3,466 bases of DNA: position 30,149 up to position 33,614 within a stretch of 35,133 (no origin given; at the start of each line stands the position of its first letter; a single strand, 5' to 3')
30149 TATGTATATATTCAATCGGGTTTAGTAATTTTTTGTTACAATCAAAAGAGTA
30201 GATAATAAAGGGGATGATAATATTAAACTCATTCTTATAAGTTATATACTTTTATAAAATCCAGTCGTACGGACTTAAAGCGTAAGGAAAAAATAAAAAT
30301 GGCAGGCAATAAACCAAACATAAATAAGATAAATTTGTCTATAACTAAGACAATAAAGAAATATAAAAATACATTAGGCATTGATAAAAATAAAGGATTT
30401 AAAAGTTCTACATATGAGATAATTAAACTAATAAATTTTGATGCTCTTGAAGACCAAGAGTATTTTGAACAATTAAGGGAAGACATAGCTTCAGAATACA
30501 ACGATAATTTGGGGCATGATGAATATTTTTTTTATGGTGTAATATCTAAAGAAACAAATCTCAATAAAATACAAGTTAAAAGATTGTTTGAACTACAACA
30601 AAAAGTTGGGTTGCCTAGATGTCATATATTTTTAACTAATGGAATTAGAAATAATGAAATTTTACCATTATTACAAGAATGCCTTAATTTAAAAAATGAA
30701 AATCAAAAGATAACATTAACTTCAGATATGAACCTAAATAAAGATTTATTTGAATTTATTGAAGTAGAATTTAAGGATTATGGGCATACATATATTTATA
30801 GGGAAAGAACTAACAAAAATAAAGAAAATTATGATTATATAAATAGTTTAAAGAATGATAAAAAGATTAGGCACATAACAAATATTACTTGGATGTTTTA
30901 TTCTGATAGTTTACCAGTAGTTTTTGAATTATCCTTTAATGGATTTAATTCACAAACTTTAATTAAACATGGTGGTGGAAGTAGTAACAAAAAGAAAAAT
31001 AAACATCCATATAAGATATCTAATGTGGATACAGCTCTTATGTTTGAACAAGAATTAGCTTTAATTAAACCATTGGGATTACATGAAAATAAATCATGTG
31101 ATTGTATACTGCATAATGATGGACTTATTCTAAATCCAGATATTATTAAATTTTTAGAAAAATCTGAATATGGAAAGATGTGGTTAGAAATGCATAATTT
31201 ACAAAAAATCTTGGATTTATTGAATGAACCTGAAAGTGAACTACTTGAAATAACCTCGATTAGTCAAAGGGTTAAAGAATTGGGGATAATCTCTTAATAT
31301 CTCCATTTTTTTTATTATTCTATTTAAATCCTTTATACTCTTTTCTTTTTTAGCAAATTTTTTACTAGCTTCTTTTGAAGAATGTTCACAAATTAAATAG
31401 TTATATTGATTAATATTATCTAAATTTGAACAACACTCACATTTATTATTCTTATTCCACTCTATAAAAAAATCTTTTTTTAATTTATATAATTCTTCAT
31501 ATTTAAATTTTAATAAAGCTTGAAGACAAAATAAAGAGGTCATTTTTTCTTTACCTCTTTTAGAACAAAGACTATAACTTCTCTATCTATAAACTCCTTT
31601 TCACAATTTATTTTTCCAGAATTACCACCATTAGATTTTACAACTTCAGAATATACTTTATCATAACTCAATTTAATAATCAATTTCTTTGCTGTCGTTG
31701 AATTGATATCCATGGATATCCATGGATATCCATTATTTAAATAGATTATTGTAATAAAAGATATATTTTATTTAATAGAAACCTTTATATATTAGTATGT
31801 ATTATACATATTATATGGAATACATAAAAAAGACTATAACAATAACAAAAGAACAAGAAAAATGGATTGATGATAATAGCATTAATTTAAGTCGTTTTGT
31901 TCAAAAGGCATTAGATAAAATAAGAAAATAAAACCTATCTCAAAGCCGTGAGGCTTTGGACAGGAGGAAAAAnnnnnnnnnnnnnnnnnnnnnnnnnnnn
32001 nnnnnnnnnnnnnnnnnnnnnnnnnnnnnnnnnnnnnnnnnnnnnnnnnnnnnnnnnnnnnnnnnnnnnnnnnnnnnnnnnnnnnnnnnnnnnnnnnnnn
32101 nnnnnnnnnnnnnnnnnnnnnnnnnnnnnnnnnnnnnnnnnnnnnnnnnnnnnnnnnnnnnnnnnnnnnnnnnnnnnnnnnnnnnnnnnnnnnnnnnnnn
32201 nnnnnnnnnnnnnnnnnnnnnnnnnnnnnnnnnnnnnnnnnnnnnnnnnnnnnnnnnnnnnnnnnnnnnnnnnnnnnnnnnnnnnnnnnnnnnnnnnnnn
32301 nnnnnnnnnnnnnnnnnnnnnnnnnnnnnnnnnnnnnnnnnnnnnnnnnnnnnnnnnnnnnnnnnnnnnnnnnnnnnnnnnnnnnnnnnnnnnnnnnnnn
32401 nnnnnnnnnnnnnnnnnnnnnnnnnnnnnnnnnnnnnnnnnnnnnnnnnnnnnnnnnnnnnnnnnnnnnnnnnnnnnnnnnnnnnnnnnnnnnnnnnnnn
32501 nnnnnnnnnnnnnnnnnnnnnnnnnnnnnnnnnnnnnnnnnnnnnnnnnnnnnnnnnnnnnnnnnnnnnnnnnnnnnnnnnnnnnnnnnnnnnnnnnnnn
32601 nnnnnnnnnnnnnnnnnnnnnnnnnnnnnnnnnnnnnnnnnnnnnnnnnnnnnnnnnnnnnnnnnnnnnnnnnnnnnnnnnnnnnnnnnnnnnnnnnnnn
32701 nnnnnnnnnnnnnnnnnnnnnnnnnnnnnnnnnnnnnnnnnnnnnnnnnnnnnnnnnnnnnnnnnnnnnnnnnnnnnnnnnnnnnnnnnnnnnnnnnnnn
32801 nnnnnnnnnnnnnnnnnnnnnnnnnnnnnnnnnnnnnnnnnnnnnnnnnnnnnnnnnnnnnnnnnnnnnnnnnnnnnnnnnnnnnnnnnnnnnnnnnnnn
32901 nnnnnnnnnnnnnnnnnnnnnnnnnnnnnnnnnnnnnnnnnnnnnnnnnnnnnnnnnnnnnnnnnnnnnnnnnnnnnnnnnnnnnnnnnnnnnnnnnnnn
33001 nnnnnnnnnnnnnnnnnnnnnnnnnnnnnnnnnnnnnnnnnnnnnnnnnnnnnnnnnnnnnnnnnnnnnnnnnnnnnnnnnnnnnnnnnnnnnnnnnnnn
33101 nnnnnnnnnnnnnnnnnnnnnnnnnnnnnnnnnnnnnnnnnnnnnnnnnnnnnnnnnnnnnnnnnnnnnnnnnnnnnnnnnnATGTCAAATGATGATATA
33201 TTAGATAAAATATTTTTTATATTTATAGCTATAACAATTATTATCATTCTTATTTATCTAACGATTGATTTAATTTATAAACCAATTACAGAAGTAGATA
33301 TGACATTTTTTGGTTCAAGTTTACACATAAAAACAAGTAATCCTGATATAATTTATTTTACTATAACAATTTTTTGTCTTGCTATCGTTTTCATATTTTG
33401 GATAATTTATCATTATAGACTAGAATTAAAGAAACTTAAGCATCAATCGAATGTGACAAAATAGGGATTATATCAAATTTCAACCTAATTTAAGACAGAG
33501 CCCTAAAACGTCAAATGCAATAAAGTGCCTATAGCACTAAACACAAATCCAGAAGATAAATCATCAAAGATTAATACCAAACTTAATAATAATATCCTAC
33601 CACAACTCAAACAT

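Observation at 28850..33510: A 4.65-kb IS6-type transposable unit with perfect 8-bp target duplication, several times larger than typical IS6 elements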

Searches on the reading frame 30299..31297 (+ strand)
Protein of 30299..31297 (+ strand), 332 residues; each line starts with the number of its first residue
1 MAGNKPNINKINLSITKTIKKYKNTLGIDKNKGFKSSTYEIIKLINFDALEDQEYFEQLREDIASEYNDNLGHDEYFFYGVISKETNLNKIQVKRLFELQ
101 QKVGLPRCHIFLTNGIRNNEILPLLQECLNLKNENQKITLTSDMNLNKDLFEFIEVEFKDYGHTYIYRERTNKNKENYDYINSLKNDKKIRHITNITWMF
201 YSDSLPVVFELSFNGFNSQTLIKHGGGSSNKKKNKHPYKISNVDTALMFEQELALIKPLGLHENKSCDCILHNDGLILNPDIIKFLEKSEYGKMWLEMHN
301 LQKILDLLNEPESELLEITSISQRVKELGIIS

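Call 4: search_protein_families(library=pfam, proteins=[window:30299-31297:+], max_evalue=0.1)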
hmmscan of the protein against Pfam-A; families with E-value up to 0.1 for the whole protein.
window:30299-31297:+ (332 aa): 0 families

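Call 25: find_related_loci(query=window:30299-31297:+, collection=viral_contigs, flank=10000)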
Query window:30299-31297:+ (332 aa) in viral_contigs; peptide patterns used: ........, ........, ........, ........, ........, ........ (x = any residue, [..] = any of these).
25 stretches matched a pattern, but none encodes a relative of the query by tblastn (E <= 1e-3).

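Call 27: find_homologous_proteins(query=window:30299-31297:+)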
Query window:30299-31297:+ (332 aa): 1 proteins with E <= 0.001 among 2440 candidates.
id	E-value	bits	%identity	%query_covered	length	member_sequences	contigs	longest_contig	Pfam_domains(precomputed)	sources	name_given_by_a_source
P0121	3.5e-216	735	100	100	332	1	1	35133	-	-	-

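Call 52: search_protein_families(library=ncbifam, proteins=[window:30299-31297:+], max_evalue=0.01)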
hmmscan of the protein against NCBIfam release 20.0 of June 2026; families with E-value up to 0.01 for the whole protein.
window:30299-31297:+ (332 aa): 0 families

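Call 63: search_protein_representatives(protein=window:30299-31297:+)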
Query: 332 residues. Proteins with E-value up to 0.001 (for the whole library): 1; up to 1e-10: 1; up to 1e-30: 1. The best 1 are listed.
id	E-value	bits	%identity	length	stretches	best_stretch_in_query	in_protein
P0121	1.1e-216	735.0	100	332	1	1-332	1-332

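Call 73: predict_structure(protein=window:30299-31297:+)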
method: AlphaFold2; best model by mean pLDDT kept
length: 332 residues; sequences in the alignment: 1
mean_pLDDT: 45.2   pTM: 0.41
mean pLDDT of the five models: 45.2, 45.0, 39.3, 29.2, 27.6
residues with pLDDT >= 90: 0; 70-90: 47; 50-70: 69; < 50: 216
segments of 3 or more residues with pLDDT < 50: 1-43, 71-76, 163-179, 181-286, 288-305, 307-332
pLDDT, mean of each block of 10 residues (from residue 1): 24 26 31 28 58 80 65 49 60 76 71 65 80 70 62 63 43 43 37 30 27 24 22 26 31 30 28 32 46 45 47 36 38 30
secondary structure, 60 per line:
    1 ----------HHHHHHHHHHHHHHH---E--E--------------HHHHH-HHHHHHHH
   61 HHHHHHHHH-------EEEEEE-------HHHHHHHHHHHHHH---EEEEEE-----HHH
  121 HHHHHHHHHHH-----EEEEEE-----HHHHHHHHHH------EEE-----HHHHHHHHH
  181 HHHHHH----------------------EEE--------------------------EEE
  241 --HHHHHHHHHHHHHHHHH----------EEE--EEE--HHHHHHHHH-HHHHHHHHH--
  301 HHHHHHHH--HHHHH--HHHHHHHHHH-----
elements in order: H11-25 H47-51 H53-69 E77-82 H90-103 E107-112 H118-131 E137-142 H148-157 E164-166 H172-186 E209-211 E238-240 H243-259 E270-272 E275-277 H280-288 H290-298 H301-308 H311-315 H318-327

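Call 75: find_homologous_proteins(query=A2, max_evalue=0.01)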
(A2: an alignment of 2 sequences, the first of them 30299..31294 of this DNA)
Query A2 (2 sequences) (332 aa, profile of the alignment): 4 proteins with E <= 0.01 among 8000 candidates.
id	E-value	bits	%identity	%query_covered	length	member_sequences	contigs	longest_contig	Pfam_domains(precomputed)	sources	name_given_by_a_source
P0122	4.3e-182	624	26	39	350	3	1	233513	-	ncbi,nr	ncbi:hypothetical protein HYV88_00375 [Candidatus Woesearchaeota archaeon]|nr:hypothetical protein [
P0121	4.1e-167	575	100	100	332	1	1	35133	-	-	-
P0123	5.9e-88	314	22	58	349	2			-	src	-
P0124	1.4e-86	309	24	55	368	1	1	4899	-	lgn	-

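Call 76: find_encoding_contigs(protein=P0124, flank=10000, max_places=4)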
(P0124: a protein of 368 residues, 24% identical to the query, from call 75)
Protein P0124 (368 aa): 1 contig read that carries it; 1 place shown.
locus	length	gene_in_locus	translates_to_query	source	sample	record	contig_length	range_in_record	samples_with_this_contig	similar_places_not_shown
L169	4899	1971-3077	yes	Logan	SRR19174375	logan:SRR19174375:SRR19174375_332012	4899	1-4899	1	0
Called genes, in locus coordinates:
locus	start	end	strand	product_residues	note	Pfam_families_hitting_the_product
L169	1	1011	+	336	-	?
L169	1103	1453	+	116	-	-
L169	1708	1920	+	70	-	-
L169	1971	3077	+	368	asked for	-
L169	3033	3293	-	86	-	-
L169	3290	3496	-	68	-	-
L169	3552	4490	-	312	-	PF00872:Transposase_mut (faint), PF13610:DDE_Tnp_IS240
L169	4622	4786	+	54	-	-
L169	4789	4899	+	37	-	?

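Call 77: find_encoding_contigs(protein=P0123, flank=10000, max_places=4)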
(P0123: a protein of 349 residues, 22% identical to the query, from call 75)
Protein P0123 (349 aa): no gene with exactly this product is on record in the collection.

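Call 79: search_solved_structures(query=A3, max_evalue=10)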
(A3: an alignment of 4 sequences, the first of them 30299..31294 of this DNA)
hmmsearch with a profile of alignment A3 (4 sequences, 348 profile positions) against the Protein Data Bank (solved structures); distinct sequences matched with E-value up to 10: 1.
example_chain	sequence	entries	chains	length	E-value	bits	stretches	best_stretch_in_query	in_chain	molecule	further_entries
2enx_A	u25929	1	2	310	0.083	15.4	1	55-164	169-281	Manganese-dependent inorganic pyrophosphatase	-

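Call 80: search_protein_families(library=pfam, proteins=[P0122, P0123, P0124, L169:3033-3293:-, L169:3290-3496:-, L169:3552-4490:-, L169:1103-1453:+, L169:1708-1920:+], max_evalue=1)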
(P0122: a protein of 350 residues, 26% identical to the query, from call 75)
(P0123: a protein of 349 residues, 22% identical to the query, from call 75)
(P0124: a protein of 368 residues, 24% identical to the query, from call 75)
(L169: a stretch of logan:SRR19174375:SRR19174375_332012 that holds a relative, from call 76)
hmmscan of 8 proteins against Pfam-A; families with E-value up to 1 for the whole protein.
P0122 (350 aa): 1 family
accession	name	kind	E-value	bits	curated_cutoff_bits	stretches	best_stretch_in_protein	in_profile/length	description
PF05848.17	CtsR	-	0.25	11.8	23.1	0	67-101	14-48/72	CtsR N-terminal HTH domain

P0123 (349 aa): 1 family
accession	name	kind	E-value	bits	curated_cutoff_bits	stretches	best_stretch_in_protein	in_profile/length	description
PF00899.27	ThiF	-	0.15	11.6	28.1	1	102-176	65-136/238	ThiF family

P0124 (368 aa): 1 family
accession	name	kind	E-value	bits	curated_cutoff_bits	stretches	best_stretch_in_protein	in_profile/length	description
PF16236.10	DUF4895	-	0.015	15.2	25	1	170-209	51-90/218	Domain of unknown function (DUF4895)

L169:3033-3293:- (86 aa): 1 family
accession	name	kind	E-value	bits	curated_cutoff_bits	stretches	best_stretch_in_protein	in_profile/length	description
PF20547.3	DUF6761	-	0.099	13.2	27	1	2-30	40-68/82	Family of unknown function (DUF6761)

L169:3290-3496:- (68 aa): 0 families

L169:3552-4490:- (312 aa): 8 families
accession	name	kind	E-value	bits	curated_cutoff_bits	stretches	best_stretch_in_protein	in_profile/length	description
PF13610.12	DDE_Tnp_IS240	-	1.9e-07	31.7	27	1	138-282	7-139/139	DDE domain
PF00872.24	Transposase_mut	-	2.5e-06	27.1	21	1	68-211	96-246/379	Transposase, Mutator family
PF00665.32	rve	-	0.00033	21.3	32.6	1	139-202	12-78/102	Integrase core domain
PF13683.12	rve_3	-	0.00078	19.6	26.5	1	238-287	15-64/67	Integrase core domain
PF01610.23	DDE_Tnp_ISL3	-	0.007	16.6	23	1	138-210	4-74/240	Transposase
PF00307.36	CH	-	0.02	15.5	26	0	272-312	65-103/109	Calponin homology (CH) domain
PF05129.18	Zn_ribbon_Elf1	-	0.036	14.6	29.8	1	13-62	12-58/79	Transcription elongation factor Elf1 like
PF21014.2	Slowpoke_C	-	0.2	12.2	24.2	1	18-76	35-92/121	Ca2+-activated K+ channel Slowpoke, TrkA_C like domain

L169:1103-1453:+ (116 aa): 1 family
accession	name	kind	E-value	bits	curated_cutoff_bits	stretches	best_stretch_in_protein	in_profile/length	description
PF09142.17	TruB_C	-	0.042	14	28.7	1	42-61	28-47/56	tRNA Pseudouridine synthase II, C terminal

L169:1708-1920:+ (70 aa): 0 families

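Call 90: predict_structure(alignment_id=A3)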
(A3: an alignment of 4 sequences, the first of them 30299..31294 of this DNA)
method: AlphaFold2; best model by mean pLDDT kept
length: 332 residues; sequences in the alignment: 4
mean_pLDDT: 46.4   pTM: 0.41
mean pLDDT of the five models: 46.4, 43.3, 42.8, 41.7, 41.7
residues with pLDDT >= 90: 0; 70-90: 59; 50-70: 76; < 50: 197
segments of 3 or more residues with pLDDT < 50: 1-44, 72-77, 186-287, 289-296, 298-325, 328-332
pLDDT, mean of each block of 10 residues (from residue 1): 25 26 29 31 53 75 67 49 59 76 70 65 81 70 69 75 56 67 48 27 24 22 24 26 25 24 24 27 43 47 40 40 46 37
secondary structure, 60 per line:
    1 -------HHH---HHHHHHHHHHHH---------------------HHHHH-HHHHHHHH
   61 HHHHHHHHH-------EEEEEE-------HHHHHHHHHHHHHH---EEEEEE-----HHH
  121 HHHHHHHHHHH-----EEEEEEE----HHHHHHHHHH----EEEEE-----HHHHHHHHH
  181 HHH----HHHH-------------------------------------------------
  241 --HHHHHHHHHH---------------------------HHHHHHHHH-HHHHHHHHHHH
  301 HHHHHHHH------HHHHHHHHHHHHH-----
elements in order: H14-25 H47-51 H53-69 E77-82 H90-103 E107-112 H118-131 E137-143 H148-157 E162-166 H172-183 H188-191 H243-252 H280-288 H290-308 H315-327

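Call 96: search_protein_families(library=phrogs, proteins=[window:30299-31297:+], max_evalue=0.01)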
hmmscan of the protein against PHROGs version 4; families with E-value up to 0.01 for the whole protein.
window:30299-31297:+ (332 aa): 1 family
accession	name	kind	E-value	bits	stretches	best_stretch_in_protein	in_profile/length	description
phrog_30657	-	unknown function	0.006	17.9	0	74-109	20-55/118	-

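Call 97: search_protein_families(library=padloc, proteins=[window:30299-31297:+, P0122, P0124], max_evalue=0.01)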
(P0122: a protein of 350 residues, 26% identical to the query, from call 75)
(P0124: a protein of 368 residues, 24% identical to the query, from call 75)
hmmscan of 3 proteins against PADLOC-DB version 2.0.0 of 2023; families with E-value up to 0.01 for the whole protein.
window:30299-31297:+ (332 aa): 0 families

P0122 (350 aa): 1 family
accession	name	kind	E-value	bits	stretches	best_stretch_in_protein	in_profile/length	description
PDLC03708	HEase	-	0.0048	13.7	1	8-103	259-352/537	homing endonuclease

P0124 (368 aa): 1 family
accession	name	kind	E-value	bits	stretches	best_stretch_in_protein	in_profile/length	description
PDLC03708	HEase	-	0.00025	17.9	1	20-131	250-359/537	homing endonuclease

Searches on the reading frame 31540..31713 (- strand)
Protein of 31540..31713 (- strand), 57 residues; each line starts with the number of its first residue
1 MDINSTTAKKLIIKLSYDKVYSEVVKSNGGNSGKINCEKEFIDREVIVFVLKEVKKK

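Call 4: search_protein_families(library=pfam, proteins=[window:31540-31713:-], max_evalue=0.1)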
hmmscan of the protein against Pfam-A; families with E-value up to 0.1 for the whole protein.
window:31540-31713:- (57 aa): 1 family
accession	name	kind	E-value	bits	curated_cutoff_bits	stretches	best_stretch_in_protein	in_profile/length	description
PF09853.14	DUF2080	-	0.00026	21.1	21.5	1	20-53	17-49/50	Putative transposon-encoded protein (DUF2080)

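Call 52: search_protein_families(library=ncbifam, proteins=[window:31540-31713:-], max_evalue=0.01)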
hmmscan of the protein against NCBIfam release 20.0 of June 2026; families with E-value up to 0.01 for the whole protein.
window:31540-31713:- (57 aa): 0 families

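Call 96: search_protein_families(library=phrogs, proteins=[window:31540-31713:-], max_evalue=0.01)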
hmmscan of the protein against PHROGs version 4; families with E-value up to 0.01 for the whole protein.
window:31540-31713:- (57 aa): 0 families

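Call 97: search_protein_families(library=padloc, proteins=[window:31540-31713:-], max_evalue=0.01)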
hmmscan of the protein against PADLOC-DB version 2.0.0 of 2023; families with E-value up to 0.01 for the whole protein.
window:31540-31713:- (57 aa): 0 families

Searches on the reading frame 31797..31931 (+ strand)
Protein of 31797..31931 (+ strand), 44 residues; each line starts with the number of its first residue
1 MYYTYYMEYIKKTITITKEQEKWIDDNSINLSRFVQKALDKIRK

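Call 4: search_protein_families(library=pfam, proteins=[window:31797-31931:+], max_evalue=0.1)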
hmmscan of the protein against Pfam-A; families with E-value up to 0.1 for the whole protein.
window:31797-31931:+ (44 aa): 2 families
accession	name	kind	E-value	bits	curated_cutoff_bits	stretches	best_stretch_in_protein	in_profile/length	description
PF10309.14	NCBP3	-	0.0099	16.1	28.9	1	7-31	20-45/59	Nuclear cap-binding protein subunit 3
PF01750.23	HycI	-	0.09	13.1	23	1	7-42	88-123/130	Hydrogenase maturation protease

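Call 52: search_protein_families(library=ncbifam, proteins=[window:31797-31931:+], max_evalue=0.01)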
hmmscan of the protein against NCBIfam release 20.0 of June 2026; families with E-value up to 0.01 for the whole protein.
window:31797-31931:+ (44 aa): 0 families

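Call 96: search_protein_families(library=phrogs, proteins=[window:31797-31931:+], max_evalue=0.01)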
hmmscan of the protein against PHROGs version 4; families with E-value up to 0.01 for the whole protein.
window:31797-31931:+ (44 aa): 0 families

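Call 97: search_protein_families(library=padloc, proteins=[window:31797-31931:+], max_evalue=0.01)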
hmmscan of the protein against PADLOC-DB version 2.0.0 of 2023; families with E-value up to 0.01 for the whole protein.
window:31797-31931:+ (44 aa): 0 families

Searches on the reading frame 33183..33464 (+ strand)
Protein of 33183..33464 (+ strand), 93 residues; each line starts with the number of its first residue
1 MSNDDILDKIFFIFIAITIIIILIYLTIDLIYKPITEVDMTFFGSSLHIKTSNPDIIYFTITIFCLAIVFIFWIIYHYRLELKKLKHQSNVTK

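Call 4: search_protein_families(library=pfam, proteins=[window:33183-33464:+], max_evalue=0.1)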
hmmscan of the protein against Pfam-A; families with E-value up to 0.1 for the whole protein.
window:33183-33464:+ (93 aa): 6 families
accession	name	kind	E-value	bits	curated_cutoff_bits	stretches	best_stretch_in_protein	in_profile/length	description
PF22571.1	LiaI-LiaF-TM_PspC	-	0.016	15.4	27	1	9-82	35-107/142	PspC transmembrane region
PF12420.13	DUF3671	-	0.021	14.7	34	1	7-79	151-210/223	Fam-L, Fam-M like protein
PF06667.17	PspB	-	0.031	14.8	25.6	1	56-84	4-31/73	Phage shock protein B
PF06814.19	GOST_TM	-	0.056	13.5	25.2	1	50-93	134-176/246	GOST, seven transmembrane domain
PF01529.25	DHHC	-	0.079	13.5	28.7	1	10-78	50-118/133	DHHC palmitoyltransferase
PF02411.20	MerT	-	0.082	13.4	32.9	1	8-78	48-116/116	MerT mercuric transport protein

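Call 52: search_protein_families(library=ncbifam, proteins=[window:33183-33464:+], max_evalue=0.01)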
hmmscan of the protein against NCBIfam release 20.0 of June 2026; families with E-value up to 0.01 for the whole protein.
window:33183-33464:+ (93 aa): 0 families

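Call 96: search_protein_families(library=phrogs, proteins=[window:33183-33464:+], max_evalue=0.01)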
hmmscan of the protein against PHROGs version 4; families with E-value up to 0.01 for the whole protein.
window:33183-33464:+ (93 aa): 0 families

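Call 97: search_protein_families(library=padloc, proteins=[window:33183-33464:+], max_evalue=0.01)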
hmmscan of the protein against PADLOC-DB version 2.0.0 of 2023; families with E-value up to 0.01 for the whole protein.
window:33183-33464:+ (93 aa): 0 families
